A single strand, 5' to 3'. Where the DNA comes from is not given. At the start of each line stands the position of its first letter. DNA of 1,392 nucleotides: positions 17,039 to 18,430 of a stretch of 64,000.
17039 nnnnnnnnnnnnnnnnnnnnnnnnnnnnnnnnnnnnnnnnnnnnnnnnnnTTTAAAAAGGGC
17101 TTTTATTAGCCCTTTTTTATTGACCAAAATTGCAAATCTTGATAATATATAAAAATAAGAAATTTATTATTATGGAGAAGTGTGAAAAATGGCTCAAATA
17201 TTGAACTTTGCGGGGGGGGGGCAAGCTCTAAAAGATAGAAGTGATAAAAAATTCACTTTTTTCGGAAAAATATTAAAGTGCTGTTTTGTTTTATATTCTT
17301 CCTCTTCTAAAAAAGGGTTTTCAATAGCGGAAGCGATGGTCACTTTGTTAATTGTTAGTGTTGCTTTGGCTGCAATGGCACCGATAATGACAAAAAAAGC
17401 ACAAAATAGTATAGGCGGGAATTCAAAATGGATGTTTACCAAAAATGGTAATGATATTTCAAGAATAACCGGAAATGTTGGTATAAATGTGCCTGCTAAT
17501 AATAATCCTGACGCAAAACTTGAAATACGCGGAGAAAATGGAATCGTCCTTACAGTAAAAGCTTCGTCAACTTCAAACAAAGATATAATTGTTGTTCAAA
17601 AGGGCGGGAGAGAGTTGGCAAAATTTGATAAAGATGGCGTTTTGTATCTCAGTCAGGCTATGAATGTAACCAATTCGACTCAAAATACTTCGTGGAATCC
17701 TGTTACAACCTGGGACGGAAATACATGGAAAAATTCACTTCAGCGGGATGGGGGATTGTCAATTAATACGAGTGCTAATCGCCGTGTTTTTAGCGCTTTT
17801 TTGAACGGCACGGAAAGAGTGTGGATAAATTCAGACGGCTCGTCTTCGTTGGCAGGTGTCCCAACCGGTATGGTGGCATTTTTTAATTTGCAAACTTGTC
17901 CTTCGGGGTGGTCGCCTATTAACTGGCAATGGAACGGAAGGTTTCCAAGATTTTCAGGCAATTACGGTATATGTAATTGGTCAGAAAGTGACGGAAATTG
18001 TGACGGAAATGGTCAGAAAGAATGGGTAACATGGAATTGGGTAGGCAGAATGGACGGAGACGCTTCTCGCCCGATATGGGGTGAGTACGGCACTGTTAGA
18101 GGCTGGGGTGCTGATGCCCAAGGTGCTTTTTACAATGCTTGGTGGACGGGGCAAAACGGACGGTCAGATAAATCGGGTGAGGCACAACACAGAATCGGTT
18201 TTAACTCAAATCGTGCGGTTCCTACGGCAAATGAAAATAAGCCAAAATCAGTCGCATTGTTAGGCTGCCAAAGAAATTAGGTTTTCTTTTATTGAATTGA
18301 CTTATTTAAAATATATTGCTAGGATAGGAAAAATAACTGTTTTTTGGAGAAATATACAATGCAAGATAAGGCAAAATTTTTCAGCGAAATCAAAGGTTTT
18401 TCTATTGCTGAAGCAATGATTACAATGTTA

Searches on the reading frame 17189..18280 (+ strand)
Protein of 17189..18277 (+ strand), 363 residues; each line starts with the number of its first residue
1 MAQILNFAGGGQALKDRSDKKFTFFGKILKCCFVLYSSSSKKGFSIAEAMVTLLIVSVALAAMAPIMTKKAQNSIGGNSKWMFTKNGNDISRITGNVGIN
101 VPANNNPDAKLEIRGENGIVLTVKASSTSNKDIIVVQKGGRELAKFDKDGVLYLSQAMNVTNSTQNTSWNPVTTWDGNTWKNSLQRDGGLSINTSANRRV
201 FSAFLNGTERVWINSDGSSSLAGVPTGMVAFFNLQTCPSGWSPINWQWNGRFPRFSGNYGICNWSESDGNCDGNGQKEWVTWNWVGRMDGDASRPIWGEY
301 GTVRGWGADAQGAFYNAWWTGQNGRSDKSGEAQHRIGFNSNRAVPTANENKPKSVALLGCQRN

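Call 10: search_protein_families(library=pfam, proteins=[window:17189-18277:+], max_evalue=1)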
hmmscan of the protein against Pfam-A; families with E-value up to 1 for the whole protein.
seq(363 aa): 1 family
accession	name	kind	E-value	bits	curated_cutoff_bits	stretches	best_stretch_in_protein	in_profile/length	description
PF07963.17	N_methyl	-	0.00076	19.4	21.2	1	40-63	3-26/27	Prokaryotic N-terminal methylation motif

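Call 11: search_protein_families(library=ncbifam, proteins=[window:17189-18277:+], max_evalue=1)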
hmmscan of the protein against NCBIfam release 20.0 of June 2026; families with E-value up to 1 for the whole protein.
seq(363 aa): 6 families
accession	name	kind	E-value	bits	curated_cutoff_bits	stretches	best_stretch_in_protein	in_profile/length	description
NF038303.1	EPS_HpsB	equivalog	0.00056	20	150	1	41-68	2-29/211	hormogonium polysaccharide secretion pseudopilin HpsB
NF040999.1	pilin_ComGC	equivalog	0.015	15.5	75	1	41-72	1-32/84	competence type IV pilus major pilin ComGC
TIGR02532.1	IV_pilin_GFxxxE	domain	0.06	13.2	16.3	1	41-63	1-23/24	prepilin-type N-terminal cleavage/methylation domain-containing protein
TIGR02523.1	type_IV_pilV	equivalog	0.074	13.5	52.2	1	42-73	2-33/139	type IV pilus modification protein PilV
NF007848.0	PRK10557.1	equivalog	0.092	12.1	120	1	38-70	7-39/192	prepilin peptidase-dependent protein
TIGR01708.2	typeII_sec_gspH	equivalog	0.12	12.3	80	1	42-68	2-28/169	type II secretion system minor pseudopilin GspH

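Call 13: find_homologous_proteins(query=window:17189-18277:+)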
Query seq(363 aa) (363 aa): 20 proteins with E <= 0.001 among 2343 candidates.
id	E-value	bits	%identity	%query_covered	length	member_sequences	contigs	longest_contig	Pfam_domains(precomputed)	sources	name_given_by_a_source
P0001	4.0e-245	831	100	100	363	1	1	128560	-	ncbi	-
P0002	6.2e-111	389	56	88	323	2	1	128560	-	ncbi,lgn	-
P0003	5.9e-66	241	48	76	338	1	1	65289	-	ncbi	-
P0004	4.4e-63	232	58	50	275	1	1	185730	-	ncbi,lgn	-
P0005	1.1e-56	211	40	89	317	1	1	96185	-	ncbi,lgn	-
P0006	1.9e-42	164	35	91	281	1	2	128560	-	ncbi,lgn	-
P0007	1.3e-38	151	35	82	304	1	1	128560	-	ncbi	-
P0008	2.7e-28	117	43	56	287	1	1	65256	-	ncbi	-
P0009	2.4e-26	111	43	39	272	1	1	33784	-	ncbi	-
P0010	3.0e-26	110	41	39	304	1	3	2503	-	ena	-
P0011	2.6e-23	101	29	88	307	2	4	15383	-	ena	-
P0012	1.9e-22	98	30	89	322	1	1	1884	-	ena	-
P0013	1.9e-22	98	37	38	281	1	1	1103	-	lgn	-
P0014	2.5e-22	97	34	86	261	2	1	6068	-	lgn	-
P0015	4.4e-21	93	39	39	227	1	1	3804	-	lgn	-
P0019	5.3e-9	54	58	17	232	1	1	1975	PF21939.2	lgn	-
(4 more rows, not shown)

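Call 15: find_encoding_contigs(protein=P0001, flank=2000, max_places=4)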
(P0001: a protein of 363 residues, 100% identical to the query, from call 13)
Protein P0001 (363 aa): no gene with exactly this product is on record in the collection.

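Call 16: find_encoding_contigs(protein=P0003, flank=3000, max_places=4)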
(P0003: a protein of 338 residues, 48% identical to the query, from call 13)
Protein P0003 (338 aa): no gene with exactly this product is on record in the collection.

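Call 17: find_encoding_contigs(protein=P0007, flank=3000, max_places=4)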
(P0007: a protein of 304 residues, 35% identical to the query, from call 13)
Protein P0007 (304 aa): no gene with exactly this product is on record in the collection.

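Call 19: find_related_loci(query=A2, collection=genome_contigs, flank=3000)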
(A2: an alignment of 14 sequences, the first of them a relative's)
Query A2 (363 aa) in genome_contigs; peptide patterns used: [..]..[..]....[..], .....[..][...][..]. (x = any residue, [..] = any of these).
131 stretches matched a pattern; 60 encode a relative of the query (tblastn E <= 1e-3); 60 distinct loci.
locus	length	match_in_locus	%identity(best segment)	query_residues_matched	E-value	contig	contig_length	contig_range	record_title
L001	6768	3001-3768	30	35-363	2e-31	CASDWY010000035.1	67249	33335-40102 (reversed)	uncultured bacterium isolate SI.A9.metabat-bins.133 genome assembly, contig: SI.A9.metabat-bins.133.fa_k141_551055, whol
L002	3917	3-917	31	42-363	4e-29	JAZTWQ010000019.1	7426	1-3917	MAG: Candidatus Gastranaerophilaceae bacterium isolate T1900045333_YK20190022.MAGScoT_cleanbin_000004 SGB_6551_k141_9863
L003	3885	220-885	43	39-363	9e-29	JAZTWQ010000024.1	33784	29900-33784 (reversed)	MAG: Candidatus Gastranaerophilaceae bacterium isolate T1900045333_YK20190022.MAGScoT_cleanbin_000004 SGB_6551_k141_8976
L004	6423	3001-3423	40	224-363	5e-26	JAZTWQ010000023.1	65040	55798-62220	MAG: Candidatus Gastranaerophilaceae bacterium isolate T1900045333_YK20190022.MAGScoT_cleanbin_000004 SGB_6551_k141_2738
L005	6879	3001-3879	29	42-363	9e-26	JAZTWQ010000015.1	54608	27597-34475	MAG: Candidatus Gastranaerophilaceae bacterium isolate T1900045333_YK20190022.MAGScoT_cleanbin_000004 SGB_6551_k141_2238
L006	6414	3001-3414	40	222-363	1e-24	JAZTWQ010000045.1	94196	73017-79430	MAG: Candidatus Gastranaerophilaceae bacterium isolate T1900045333_YK20190022.MAGScoT_cleanbin_000004 SGB_6551_k141_2235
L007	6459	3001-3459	33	224-363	3e-22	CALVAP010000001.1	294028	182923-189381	MAG: Candidatus Gastranaerophilales bacterium isolate E08__bin56 genome assembly, contig: E08__k127_3715582, whole genom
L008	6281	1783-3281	36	41-362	3e-22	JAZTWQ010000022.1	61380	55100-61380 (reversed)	MAG: Candidatus Gastranaerophilaceae bacterium isolate T1900045333_YK20190022.MAGScoT_cleanbin_000004 SGB_6551_k141_2285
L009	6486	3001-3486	31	41-257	1e-21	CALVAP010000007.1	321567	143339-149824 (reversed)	MAG: Candidatus Gastranaerophilales bacterium isolate E08__bin56 genome assembly, contig: E08__k127_794611, whole genome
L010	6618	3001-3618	37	41-362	2e-21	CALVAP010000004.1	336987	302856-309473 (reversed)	MAG: Candidatus Gastranaerophilales bacterium isolate E08__bin56 genome assembly, contig: E08__k127_2812189, whole genom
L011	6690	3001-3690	35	40-363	1e-20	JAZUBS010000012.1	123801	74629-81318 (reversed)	MAG: Candidatus Gastranaerophilaceae bacterium isolate T1900045317_YK20190006.MAGScoT_cleanbin_000004 SGB_6308_k141_2084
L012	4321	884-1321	36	224-363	1e-19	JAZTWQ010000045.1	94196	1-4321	MAG: Candidatus Gastranaerophilaceae bacterium isolate T1900045333_YK20190022.MAGScoT_cleanbin_000004 SGB_6551_k141_2235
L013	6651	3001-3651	35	40-362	1e-18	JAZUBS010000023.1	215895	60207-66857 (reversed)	MAG: Candidatus Gastranaerophilaceae bacterium isolate T1900045317_YK20190006.MAGScoT_cleanbin_000004 SGB_6308_k141_1267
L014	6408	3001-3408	31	224-363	1e-18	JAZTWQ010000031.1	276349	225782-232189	MAG: Candidatus Gastranaerophilaceae bacterium isolate T1900045333_YK20190022.MAGScoT_cleanbin_000004 SGB_6551_k141_2677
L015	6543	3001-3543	33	39-194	1e-15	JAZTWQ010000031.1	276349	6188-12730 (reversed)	MAG: Candidatus Gastranaerophilaceae bacterium isolate T1900045333_YK20190022.MAGScoT_cleanbin_000004 SGB_6551_k141_2677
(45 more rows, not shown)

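Call 27: find_encoding_contigs(protein=P0014, flank=3000, max_places=10)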
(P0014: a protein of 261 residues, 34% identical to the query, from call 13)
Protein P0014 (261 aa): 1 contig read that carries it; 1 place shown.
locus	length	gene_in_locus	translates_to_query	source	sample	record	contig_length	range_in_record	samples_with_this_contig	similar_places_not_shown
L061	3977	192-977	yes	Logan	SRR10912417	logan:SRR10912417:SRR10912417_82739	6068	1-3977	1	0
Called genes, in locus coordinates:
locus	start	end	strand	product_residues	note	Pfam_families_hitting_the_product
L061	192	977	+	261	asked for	-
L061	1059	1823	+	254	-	PF04481:DUF561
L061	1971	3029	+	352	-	PF01966:HD, PF13286:HD_assoc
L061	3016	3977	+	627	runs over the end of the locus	PF01807:Zn_ribbon_DnaG, PF08275:DNAG_N, PF01751:Toprim, PF13155:Toprim_2, PF13362:Toprim_3 (faint), PF13662:Toprim_4, PF10410:DnaB_bind (weak)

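Call 28: find_encoding_contigs(protein=P0006, flank=3000, max_places=10)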
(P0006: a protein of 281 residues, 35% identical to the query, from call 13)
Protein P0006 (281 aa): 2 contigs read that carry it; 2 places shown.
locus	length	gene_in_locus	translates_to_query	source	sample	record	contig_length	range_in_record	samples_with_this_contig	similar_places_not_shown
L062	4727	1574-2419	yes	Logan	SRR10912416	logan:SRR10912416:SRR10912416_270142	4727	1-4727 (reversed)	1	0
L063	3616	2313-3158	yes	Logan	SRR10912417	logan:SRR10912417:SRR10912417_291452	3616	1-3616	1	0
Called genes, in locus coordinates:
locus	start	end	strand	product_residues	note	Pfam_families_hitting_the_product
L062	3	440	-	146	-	?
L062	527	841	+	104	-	PF07883:Cupin_2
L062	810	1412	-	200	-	PF03167:UDG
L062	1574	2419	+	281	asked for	-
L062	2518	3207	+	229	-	-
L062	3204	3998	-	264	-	PF02649:GCHY-1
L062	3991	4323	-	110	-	-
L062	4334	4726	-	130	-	?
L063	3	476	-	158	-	?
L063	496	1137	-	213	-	PF01865:PhoU_div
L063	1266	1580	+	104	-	PF07883:Cupin_2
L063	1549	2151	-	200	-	PF03167:UDG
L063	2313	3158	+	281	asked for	-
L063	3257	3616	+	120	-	?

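Call 32: find_encoding_contigs(protein=P0011, flank=1500, max_places=10)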
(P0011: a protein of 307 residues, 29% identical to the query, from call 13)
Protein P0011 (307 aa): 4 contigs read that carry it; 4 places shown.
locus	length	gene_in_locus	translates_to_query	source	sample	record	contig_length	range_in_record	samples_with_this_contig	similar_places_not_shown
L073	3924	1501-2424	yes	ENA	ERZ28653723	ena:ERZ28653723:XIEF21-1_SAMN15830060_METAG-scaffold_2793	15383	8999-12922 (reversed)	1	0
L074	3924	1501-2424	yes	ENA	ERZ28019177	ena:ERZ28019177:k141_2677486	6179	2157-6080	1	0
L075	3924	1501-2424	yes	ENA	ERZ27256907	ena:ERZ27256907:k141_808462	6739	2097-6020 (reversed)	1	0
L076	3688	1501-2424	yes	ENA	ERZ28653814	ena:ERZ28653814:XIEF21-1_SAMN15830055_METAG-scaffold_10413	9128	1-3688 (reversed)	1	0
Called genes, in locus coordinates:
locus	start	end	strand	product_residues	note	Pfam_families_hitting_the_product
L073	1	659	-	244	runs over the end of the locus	PF01553:Acyltransferase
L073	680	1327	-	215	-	PF01553:Acyltransferase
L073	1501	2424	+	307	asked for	-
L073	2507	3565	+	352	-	PF01966:HD, PF13286:HD_assoc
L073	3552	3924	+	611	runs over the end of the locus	PF01807:Zn_ribbon_DnaG, PF08275:DNAG_N, PF01751:Toprim, PF13155:Toprim_2, PF13662:Toprim_4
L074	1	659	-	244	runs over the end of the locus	PF01553:Acyltransferase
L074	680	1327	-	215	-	PF01553:Acyltransferase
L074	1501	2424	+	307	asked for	-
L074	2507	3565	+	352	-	PF01966:HD, PF13286:HD_assoc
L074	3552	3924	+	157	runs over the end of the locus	?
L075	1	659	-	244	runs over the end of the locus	PF01553:Acyltransferase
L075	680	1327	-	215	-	PF01553:Acyltransferase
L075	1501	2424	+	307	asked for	-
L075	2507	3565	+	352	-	PF01966:HD, PF13286:HD_assoc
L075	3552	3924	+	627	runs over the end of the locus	PF01807:Zn_ribbon_DnaG, PF08275:DNAG_N, PF01751:Toprim, PF13155:Toprim_2, PF13662:Toprim_4, PF10410:DnaB_bind (weak)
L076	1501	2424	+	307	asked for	-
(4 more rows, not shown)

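Call 33: find_encoding_contigs(protein=P0010, flank=1500, max_places=10)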
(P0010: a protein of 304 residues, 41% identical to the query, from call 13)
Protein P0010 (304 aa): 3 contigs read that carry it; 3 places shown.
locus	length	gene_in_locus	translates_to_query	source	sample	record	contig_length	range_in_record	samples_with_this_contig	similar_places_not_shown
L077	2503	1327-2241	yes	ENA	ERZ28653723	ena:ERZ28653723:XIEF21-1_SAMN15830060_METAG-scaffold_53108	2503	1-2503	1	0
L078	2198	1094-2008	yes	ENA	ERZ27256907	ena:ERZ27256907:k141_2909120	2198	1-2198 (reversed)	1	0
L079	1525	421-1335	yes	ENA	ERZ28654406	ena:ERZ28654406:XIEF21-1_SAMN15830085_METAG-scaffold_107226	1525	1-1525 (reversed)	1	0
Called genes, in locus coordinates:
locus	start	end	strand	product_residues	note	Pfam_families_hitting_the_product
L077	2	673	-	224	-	?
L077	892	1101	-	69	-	-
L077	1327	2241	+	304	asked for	-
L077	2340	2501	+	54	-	?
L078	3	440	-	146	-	?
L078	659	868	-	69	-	-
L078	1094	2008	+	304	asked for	-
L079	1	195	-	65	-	?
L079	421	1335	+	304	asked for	-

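Call 34: find_encoding_contigs(protein=P0019, flank=1500, max_places=10)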
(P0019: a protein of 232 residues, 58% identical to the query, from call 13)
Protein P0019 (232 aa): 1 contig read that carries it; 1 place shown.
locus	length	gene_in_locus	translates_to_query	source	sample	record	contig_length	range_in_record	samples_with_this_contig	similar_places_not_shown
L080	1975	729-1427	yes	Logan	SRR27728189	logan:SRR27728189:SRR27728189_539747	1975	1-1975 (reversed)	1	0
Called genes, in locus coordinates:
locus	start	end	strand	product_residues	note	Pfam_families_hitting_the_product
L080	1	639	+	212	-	?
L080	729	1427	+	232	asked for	PF21939:Gp10_C (faint)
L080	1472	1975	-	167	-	?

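Call 36: find_encoding_contigs(protein=window:17336-18280:+, flank=2000, max_places=10)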
Protein window:17336-18280:+ (314 aa): no gene with exactly this product is on record in the collection.

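Call 37: find_encoding_contigs(protein=P0002, flank=2000, max_places=10)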
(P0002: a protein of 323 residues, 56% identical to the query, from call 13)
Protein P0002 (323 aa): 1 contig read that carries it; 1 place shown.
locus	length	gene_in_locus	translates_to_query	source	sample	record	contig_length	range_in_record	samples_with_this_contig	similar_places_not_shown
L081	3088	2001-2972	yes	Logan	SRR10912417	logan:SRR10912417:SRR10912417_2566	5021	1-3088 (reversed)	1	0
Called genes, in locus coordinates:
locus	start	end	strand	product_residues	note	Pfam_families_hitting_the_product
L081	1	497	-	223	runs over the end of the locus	PF01712:dNK, PF02223:Thymidylate_kin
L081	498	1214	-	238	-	PF02223:Thymidylate_kin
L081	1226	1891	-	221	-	PF01966:HD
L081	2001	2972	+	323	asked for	-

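Call 39: list_cluster_members(proteins=[P0001, P0007, P0003, P0014, P0008])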
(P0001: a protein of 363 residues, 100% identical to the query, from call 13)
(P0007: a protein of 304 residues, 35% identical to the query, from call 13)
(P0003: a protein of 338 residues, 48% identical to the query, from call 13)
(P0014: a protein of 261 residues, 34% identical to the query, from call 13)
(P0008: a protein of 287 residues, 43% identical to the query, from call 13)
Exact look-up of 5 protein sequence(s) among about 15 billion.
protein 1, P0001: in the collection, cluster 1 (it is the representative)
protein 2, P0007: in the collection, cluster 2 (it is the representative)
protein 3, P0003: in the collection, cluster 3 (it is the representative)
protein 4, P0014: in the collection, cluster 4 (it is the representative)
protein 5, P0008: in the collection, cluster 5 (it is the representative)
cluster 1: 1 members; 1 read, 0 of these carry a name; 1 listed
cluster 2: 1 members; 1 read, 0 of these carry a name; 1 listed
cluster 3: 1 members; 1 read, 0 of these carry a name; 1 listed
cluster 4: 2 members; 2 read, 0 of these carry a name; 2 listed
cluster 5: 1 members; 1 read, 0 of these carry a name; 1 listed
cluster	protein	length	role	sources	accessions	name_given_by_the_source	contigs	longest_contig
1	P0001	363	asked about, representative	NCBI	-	-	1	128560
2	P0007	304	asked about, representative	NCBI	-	-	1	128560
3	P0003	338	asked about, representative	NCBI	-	-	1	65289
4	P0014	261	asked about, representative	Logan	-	-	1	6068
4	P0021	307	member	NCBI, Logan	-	-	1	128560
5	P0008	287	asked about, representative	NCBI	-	-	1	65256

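Call 56: predict_structure(alignment_id=A3)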
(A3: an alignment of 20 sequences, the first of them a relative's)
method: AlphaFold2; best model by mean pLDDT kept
length: 363 residues; sequences in the alignment: 20
mean_pLDDT: 54.9   pTM: 0.26
mean pLDDT of the five models: 54.9, 53.7, 53.3, 53.0, 49.0
residues with pLDDT >= 90: 0; 70-90: 61; 50-70: 156; < 50: 146
segments of 3 or more residues with pLDDT < 50: 1-43, 64-89, 95-100, 161-176, 179-195, 263-270, 291-293, 320-331, 344-352
pLDDT, mean of each block of 10 residues (from residue 1): 32 35 36 36 57 68 45 36 44 48 53 60 55 68 72 66 45 47 44 52 66 69 64 83 69 59 48 53 61 59 61 63 42 63 49 65 82
secondary structure, 60 per line:
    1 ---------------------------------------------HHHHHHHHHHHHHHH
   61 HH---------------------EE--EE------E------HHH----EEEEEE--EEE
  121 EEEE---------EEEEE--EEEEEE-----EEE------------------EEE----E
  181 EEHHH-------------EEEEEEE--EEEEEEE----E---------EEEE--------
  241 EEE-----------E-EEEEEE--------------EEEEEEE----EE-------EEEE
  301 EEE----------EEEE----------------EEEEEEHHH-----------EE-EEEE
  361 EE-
elements in order: H46-62 E110-115 E118-124 E134-138 E141-146 E152-154 E173-175 E180-182 E199-205 E208-214 E229-232 E241-243 E257-262 E277-283 E297-303 E314-317 E334-339 E357-362

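Call 57: search_protein_representatives(alignment_id=A3)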
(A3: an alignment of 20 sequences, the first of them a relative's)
Query: 20 sequences, 291 profile positions. Proteins with E-value up to 0.001 (for the whole library): 5310; up to 1e-10: 529; up to 1e-30: 73. The best 150 are listed.
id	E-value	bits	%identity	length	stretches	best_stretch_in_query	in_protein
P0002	2.2e-99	349.6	-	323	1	24-291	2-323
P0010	2.2e-91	323.3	-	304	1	19-291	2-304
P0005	2.2e-87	310.2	-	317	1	22-290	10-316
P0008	7.0e-80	285.6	-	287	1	18-290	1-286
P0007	7.2e-74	265.8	-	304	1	6-290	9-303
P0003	1.4e-70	255.0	-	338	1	9-290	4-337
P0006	2.1e-70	254.5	-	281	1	20-291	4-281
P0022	1.2e-69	252.0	-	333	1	17-291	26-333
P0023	6.0e-66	239.8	-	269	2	135-291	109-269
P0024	8.7e-60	219.6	-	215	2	132-291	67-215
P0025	5.1e-59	217.1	-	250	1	20-291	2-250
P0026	2.2e-56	208.4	-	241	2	122-291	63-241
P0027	7.1e-56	206.8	-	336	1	18-291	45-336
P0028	8.2e-55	203.3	-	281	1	20-291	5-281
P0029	1.8e-53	198.9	-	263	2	125-290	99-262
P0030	1.2e-52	196.2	-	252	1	22-291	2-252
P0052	2.2e-38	149.4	-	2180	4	124-289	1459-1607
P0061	3.2e-35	139.0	-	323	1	9-290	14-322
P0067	3.7e-34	135.5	-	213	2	9-60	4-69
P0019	5.1e-32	128.5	-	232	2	8-60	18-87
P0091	3.0e-29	119.4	-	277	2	13-65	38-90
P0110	1.3e-26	110.7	-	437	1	7-133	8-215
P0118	4.8e-25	105.6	-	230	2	16-75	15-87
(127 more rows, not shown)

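Call 59: search_protein_families(library=pfam, proteins=[P0003, P0091, P0118, P0019, P0030, P0061, P0067, P0110, P0052], max_evalue=0.01)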
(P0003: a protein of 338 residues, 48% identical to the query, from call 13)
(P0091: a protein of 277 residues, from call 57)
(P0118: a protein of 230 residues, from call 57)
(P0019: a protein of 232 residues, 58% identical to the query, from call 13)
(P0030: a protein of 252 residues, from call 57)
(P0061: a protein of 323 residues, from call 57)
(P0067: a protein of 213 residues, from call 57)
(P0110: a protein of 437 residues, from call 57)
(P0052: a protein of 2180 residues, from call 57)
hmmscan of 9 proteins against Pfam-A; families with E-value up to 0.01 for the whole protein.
P0003 (338 aa): 2 families
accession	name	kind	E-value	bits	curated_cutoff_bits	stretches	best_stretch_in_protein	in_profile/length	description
PF07484.17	Collar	-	9.7e-05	22.7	24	1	223-246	1-22/57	Phage Tail Collar Domain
PF07963.17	N_methyl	-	0.0032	17.4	21.2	1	34-57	3-26/27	Prokaryotic N-terminal methylation motif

P0091 (277 aa): 2 families
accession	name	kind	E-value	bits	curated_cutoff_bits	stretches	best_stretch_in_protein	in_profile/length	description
PF07484.17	Collar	-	4.1e-05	23.9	24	1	103-126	1-22/57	Phage Tail Collar Domain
PF07963.17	N_methyl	-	0.0049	16.8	21.2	0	48-70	4-26/27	Prokaryotic N-terminal methylation motif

P0118 (230 aa): 1 family
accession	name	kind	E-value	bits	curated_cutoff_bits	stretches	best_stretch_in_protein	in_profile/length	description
PF07484.17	Collar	-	5.9e-06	26.6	24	1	111-153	1-42/57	Phage Tail Collar Domain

P0019 (232 aa): 2 families
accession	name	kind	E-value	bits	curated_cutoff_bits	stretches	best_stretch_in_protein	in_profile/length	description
PF21939.1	Gp10_C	-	8.2e-06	27.2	27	1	121-223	35-130/139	Baseplate structural protein Gp10, C-terminal domain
PF07484.17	Collar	-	0.002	18.5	24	0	91-113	1-21/57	Phage Tail Collar Domain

P0030 (252 aa): 0 families

P0061 (323 aa): 0 families

P0067 (213 aa): 0 families

P0110 (437 aa): 1 family
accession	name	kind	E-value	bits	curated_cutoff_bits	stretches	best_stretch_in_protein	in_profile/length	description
PF19443.4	DAHL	-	0.0046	17.1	38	1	373-426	65-119/221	DAHL domain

P0052 (2180 aa): 4 families
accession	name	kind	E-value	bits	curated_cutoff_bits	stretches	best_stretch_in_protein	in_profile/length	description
PF13884.11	Peptidase_S74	-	3.4e-16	59.7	22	1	2014-2068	1-58/58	Chaperone of endosialidase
PF19663.4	DUF6166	-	0.00024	21.5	27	0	1708-1733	21-46/93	Family of unknown function (DUF6166)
PF06355.19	Aegerolysin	-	0.00084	19.9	22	0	584-643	24-87/131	Aegerolysin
PF18715.7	Phage_spike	-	0.0044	17.4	28.2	0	58-85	17-44/53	Phage spike trimer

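Call 60: search_solved_structures(query=A3, max_evalue=1)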
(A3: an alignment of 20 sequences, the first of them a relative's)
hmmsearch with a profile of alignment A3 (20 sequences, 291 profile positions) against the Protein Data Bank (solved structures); distinct sequences matched with E-value up to 1: 6.
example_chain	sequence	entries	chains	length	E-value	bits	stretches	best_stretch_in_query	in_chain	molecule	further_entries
9cuy_c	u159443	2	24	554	2e-14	57.6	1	141-290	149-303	Short tail fiber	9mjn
9qgo_A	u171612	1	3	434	7.7e-07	32.7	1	71-290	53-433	Tail fiber protein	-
9nxk_A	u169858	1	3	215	0.02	18.2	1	133-260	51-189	Tail fibers protein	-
6ov6_A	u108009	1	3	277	0.079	16.2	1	146-209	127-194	C24 PROTEIN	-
7efj_A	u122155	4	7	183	0.22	14.7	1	141-232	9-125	Peptidyl-prolyl cis-trans isomerase NIMA-interacting 1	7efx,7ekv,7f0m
4u84_A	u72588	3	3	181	0.28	14.4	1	145-232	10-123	Peptidyl-prolyl cis-trans isomerase NIMA-interacting 1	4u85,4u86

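Call 62: search_solved_structures(query=P0001, max_evalue=1, show_alignments=1)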
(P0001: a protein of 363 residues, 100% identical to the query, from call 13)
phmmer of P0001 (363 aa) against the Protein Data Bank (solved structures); distinct sequences matched with E-value up to 1: 0.

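Call 64: search_solved_structures(query=A4, max_evalue=1, show_alignments=1)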
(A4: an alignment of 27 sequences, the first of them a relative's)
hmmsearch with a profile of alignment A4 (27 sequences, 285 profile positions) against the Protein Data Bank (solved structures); distinct sequences matched with E-value up to 1: 2.
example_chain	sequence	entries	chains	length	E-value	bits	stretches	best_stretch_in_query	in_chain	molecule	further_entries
9cuy_c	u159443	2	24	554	3.9e-16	63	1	49-281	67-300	Short tail fiber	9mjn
9qgo_A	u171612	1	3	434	0.047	16.8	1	138-244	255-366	Tail fiber protein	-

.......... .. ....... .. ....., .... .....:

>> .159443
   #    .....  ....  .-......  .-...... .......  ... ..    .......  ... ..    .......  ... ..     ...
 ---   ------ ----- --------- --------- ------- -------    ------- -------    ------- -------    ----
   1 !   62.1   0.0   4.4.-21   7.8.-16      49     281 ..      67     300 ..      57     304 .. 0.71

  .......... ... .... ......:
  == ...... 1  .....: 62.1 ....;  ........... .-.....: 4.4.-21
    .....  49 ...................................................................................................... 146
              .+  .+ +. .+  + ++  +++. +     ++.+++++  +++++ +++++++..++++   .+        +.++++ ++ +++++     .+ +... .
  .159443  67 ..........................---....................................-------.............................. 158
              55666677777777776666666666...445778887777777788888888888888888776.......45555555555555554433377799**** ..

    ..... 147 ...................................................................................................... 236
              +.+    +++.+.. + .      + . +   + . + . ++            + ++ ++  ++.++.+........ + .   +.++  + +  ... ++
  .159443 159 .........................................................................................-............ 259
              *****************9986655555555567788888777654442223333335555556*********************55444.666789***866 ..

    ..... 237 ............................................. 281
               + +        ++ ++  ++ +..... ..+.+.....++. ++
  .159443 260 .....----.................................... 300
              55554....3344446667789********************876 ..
